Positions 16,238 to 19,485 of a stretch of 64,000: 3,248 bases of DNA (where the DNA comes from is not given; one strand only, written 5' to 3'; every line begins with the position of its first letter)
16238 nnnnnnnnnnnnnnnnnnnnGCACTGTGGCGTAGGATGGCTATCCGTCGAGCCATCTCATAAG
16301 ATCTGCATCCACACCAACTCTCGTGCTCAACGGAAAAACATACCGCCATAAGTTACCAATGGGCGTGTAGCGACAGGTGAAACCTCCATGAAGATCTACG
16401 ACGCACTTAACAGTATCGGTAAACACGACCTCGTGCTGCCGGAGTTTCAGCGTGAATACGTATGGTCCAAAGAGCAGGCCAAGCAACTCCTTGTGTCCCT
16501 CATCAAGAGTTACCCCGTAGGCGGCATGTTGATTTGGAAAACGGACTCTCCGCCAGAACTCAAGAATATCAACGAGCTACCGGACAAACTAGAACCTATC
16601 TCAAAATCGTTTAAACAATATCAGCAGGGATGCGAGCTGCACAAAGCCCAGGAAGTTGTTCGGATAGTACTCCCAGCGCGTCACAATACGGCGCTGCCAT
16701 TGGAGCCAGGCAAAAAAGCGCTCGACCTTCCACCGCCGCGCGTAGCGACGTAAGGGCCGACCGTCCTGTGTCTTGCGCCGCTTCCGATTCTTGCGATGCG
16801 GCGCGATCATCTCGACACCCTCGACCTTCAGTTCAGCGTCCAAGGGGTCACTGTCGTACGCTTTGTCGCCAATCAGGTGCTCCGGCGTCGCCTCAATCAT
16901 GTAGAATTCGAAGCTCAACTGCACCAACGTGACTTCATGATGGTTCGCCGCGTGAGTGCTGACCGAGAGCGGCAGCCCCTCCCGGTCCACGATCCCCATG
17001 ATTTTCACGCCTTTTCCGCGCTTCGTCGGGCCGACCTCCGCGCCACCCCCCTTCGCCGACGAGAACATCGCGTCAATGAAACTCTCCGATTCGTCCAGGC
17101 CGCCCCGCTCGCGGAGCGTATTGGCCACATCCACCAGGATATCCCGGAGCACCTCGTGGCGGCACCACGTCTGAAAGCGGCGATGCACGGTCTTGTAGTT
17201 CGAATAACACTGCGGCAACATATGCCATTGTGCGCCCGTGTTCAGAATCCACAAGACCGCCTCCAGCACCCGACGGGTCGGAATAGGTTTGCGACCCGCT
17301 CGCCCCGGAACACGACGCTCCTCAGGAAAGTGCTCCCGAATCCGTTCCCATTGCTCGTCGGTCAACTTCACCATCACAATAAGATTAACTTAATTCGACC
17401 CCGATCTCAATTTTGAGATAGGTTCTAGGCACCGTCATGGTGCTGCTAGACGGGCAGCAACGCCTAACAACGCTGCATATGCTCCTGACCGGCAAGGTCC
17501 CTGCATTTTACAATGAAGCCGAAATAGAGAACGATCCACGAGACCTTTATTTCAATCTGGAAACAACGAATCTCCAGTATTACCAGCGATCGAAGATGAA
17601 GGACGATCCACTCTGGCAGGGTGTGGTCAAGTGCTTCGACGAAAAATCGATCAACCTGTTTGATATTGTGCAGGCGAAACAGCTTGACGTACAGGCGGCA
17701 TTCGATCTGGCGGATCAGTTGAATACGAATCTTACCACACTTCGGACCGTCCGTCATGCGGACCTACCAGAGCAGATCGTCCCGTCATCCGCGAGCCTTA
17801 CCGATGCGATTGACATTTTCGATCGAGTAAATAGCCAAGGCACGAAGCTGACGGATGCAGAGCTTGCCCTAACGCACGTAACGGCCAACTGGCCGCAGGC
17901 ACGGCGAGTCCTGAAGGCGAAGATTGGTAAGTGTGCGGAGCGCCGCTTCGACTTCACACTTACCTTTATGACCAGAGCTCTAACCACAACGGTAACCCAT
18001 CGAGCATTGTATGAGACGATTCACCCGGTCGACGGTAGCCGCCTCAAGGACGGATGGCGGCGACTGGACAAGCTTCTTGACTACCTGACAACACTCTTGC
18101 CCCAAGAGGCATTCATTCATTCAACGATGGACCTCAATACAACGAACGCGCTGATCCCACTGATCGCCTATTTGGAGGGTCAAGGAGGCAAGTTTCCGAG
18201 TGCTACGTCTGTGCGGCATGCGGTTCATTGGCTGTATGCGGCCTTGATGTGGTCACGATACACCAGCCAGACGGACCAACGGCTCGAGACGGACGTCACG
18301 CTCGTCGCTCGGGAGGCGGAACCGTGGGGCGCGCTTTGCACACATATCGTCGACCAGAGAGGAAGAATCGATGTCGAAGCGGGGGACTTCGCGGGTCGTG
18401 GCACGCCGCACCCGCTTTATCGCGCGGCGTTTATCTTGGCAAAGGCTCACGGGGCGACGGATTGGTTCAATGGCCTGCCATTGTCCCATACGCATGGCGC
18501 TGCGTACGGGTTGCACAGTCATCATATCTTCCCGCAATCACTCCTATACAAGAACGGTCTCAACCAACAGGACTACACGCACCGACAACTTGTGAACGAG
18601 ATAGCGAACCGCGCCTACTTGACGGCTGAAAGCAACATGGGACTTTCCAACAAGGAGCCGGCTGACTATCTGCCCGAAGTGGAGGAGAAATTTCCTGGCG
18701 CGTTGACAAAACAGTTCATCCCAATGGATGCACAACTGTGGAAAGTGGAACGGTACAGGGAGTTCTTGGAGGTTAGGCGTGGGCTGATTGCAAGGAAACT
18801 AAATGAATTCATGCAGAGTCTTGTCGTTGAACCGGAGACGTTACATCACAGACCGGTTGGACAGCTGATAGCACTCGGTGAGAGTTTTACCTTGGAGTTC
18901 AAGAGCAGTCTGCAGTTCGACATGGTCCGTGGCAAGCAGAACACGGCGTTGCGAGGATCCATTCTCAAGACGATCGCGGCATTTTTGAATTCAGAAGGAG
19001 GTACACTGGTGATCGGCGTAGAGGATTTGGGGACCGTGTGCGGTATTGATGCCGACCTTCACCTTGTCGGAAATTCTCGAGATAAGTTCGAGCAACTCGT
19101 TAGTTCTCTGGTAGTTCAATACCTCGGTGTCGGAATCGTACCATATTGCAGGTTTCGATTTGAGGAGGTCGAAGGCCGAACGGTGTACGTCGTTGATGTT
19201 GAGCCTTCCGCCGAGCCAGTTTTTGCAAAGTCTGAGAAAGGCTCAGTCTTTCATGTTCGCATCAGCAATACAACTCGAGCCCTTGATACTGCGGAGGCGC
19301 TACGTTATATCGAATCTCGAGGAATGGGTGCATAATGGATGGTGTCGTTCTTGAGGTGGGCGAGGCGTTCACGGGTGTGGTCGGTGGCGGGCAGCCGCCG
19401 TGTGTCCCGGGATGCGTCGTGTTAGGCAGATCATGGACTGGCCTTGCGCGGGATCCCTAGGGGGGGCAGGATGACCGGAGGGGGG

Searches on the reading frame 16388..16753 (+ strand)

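Call 8: search_protein_families(library=pfam, proteins=[window:16388-16753:+], max_evalue=0.01)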
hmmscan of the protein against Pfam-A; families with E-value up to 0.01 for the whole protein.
window:16388-16753:+ (121 aa): 1 family
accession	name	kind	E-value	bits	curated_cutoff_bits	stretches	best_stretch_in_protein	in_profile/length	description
PF03235.19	GmrSD_N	-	3.9e-12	47.1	33.2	1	5-59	3-50/199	GmrSD restriction endonuclease, N-terminal domain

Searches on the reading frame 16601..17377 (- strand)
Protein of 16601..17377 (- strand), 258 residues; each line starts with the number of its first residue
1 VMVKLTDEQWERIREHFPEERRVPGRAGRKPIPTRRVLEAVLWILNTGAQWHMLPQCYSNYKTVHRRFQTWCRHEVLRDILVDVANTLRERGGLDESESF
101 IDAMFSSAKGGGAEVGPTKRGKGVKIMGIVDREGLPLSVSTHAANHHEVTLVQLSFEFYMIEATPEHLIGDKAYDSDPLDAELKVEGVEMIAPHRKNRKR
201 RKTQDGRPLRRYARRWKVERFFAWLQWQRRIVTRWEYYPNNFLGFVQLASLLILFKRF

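Call 9: search_protein_families(library=pfam, proteins=[window:16601-17377:-], max_evalue=0.01)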
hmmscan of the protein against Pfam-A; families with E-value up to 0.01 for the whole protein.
window:16601-17377:- (258 aa): 4 families
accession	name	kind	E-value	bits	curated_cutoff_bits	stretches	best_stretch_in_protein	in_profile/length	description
PF13340.11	DUF4096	-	3.6e-23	82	34.3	1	5-80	1-75/76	Putative transposase of IS4/5 family (DUF4096)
PF01609.27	DDE_Tnp_1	-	5.6e-14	52.8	23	1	97-249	5-195/200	Transposase DDE domain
PF13612.12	DDE_Tnp_1_3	-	0.00026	21.4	27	1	123-203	45-120/155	Transposase DDE domain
PF13586.12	DDE_Tnp_1_2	-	0.00033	21.5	29.2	1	171-255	4-85/86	Transposase DDE domain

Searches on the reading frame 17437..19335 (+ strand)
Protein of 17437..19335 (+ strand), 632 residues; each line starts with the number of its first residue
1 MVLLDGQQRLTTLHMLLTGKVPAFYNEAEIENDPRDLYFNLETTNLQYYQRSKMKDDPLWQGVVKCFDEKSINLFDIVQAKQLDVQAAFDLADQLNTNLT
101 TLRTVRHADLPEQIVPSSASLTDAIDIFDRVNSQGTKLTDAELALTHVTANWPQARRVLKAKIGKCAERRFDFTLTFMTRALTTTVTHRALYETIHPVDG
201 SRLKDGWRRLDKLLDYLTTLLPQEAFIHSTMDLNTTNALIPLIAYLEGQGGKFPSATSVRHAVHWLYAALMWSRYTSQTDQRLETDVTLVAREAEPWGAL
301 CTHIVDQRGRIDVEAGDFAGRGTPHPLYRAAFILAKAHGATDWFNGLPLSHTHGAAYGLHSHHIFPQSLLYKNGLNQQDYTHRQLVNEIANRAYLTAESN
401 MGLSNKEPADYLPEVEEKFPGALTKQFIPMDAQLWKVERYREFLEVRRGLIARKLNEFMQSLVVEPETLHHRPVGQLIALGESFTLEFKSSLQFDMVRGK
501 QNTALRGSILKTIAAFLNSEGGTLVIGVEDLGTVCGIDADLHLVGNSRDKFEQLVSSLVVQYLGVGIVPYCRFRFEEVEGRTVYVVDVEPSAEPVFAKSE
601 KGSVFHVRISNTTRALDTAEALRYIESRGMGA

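Call 8: search_protein_families(library=pfam, proteins=[window:17437-19335:+], max_evalue=0.01)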
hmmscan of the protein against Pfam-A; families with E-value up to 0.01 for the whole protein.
window:17437-19335:+ (632 aa): 3 families
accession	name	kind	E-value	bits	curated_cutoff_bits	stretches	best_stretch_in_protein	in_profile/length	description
PF04326.19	SLFN_AlbA_2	-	3.2e-18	66.8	25.3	1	482-616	1-117/118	Schlafen, AlbA_2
PF03235.19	GmrSD_N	-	2.1e-13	51.3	33.2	1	3-145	61-195/199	GmrSD restriction endonuclease, N-terminal domain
PF07510.16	GmrSD_C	-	0.00014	22.2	23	1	361-413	51-104/138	GmrSD restriction endonucleases, C-terminal domain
